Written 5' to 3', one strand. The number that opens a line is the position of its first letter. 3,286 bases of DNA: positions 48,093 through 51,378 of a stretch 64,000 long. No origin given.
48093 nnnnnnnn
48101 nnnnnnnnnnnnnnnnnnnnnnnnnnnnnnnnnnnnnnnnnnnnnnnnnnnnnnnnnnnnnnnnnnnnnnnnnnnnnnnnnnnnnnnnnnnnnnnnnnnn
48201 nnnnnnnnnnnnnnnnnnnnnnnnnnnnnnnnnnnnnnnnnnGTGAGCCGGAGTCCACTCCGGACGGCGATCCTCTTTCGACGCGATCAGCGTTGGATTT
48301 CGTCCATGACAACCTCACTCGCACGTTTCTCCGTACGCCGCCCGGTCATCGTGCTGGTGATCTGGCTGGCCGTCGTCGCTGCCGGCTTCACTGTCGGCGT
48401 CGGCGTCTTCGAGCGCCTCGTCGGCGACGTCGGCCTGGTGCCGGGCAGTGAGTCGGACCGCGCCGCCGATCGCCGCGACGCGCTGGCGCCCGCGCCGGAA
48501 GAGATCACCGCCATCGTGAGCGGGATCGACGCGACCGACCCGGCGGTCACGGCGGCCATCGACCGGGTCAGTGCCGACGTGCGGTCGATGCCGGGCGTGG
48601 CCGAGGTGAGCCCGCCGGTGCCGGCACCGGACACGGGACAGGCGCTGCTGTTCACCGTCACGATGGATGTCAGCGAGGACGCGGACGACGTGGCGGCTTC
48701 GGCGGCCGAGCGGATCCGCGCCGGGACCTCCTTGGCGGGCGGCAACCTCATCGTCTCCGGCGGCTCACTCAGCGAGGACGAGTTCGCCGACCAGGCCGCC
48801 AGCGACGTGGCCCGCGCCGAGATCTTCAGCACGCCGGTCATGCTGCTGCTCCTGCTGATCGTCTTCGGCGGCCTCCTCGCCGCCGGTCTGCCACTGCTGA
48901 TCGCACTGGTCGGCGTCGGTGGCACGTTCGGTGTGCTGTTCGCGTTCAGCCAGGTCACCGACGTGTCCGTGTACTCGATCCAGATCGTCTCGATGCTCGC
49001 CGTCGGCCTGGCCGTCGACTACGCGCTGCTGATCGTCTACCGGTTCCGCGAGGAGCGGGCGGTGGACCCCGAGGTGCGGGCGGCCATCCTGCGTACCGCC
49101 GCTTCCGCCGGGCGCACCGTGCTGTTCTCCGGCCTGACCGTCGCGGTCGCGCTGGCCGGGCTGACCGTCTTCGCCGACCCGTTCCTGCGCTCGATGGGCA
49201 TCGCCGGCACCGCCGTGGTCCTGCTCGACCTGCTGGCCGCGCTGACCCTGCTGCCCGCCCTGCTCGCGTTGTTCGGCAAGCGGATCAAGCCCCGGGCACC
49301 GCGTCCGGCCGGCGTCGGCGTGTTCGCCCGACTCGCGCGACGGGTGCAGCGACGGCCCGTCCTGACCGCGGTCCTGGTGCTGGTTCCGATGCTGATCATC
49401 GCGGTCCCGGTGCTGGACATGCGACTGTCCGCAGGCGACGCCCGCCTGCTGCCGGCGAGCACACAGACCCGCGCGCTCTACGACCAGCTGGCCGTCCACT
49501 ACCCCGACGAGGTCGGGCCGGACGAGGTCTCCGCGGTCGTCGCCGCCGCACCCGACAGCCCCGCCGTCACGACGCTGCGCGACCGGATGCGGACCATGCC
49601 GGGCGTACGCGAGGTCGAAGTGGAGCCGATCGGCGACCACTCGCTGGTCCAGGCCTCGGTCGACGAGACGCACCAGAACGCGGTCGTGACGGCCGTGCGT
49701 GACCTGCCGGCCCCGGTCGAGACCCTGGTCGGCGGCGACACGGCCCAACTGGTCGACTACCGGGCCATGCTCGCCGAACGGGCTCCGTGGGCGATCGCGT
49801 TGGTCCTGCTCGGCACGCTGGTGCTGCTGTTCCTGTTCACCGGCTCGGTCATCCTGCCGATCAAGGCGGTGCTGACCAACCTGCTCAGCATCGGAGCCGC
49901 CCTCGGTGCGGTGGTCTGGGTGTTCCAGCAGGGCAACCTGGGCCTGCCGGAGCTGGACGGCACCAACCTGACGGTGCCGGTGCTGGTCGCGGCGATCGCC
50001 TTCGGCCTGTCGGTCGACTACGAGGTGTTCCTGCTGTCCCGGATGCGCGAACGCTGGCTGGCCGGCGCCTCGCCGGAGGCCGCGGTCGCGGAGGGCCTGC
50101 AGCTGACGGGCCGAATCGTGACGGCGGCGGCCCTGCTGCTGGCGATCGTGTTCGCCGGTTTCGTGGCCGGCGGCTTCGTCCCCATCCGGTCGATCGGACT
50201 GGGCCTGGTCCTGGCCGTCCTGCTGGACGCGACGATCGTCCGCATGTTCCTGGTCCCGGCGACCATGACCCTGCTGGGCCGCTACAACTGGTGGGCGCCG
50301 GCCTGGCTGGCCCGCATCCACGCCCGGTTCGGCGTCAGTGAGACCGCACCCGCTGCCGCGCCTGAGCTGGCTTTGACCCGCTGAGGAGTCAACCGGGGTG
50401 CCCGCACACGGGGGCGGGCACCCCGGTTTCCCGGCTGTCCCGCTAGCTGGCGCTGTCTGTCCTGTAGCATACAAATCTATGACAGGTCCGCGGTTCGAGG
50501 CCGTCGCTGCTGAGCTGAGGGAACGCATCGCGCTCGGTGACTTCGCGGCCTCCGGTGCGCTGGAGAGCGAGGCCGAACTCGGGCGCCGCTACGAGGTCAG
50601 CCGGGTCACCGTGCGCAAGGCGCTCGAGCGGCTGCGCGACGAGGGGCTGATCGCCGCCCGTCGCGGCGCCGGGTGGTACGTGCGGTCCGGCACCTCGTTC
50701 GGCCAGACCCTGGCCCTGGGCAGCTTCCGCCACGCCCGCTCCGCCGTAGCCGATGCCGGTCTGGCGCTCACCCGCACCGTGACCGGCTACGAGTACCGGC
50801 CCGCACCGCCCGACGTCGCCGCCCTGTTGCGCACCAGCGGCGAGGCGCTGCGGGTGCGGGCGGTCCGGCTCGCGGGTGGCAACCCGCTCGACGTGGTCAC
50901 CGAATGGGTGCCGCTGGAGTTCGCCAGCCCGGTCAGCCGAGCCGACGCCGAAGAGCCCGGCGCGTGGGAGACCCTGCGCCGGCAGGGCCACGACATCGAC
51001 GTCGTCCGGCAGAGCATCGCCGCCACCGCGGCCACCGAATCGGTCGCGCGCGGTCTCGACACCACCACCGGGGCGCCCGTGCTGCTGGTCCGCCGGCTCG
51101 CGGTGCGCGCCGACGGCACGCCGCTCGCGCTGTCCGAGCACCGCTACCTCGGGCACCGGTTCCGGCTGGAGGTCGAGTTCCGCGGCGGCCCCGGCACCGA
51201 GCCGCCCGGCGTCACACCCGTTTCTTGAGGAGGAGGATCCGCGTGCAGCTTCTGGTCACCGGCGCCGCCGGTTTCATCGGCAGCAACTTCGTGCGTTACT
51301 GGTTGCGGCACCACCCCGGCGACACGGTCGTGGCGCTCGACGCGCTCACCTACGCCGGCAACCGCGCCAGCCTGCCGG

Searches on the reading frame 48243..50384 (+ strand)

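Call 108: search_protein_families(library=pfam, proteins=[window:48243-50384:+], max_evalue=0.00001)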
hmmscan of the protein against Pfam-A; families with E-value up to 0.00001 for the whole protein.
window:48243-50384:+ (713 aa): 1 family
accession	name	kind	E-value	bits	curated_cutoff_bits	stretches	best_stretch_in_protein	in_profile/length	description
PF03176.21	MMPL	-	6.7e-69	232.8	20.5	2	70-373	8-331/333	MMPL family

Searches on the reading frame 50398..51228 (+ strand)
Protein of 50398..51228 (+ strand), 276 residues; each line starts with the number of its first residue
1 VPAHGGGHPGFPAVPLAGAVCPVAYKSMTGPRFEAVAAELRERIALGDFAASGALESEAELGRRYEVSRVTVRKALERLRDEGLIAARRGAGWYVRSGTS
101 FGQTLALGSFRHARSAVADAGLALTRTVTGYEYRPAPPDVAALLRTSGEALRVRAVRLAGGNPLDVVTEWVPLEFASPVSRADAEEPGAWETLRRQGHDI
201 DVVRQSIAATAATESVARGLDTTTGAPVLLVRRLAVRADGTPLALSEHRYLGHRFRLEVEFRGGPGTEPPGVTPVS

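Call 37: search_protein_families(library=pfam, proteins=[window:50398-51228:+], max_evalue=0.001)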
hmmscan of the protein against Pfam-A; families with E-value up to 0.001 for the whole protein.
window:50398-51228:+ (276 aa): 6 families
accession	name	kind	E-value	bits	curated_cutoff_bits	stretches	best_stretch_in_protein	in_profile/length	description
PF07702.18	UTRA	-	1.1e-22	80.8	23.8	1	121-256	3-141/141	UTRA domain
PF00392.27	GntR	-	2e-15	56.7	27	1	34-95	3-64/64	Bacterial regulatory proteins, gntR family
PF08279.18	HTH_11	-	1e-05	25.8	25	1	59-93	19-54/55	HTH domain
PF02082.26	Rrf2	-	0.0006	20.4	30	1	58-92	26-61/132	Iron-dependent Transcriptional regulator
PF13545.12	HTH_Crp_2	-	0.0006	20.2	27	0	58-90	25-56/70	Crp-like helix-turn-helix domain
PF25213.1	HVO_A0261_N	-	0.00097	19.4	35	0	40-91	10-59/86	HVO_A0261 N-terminal domain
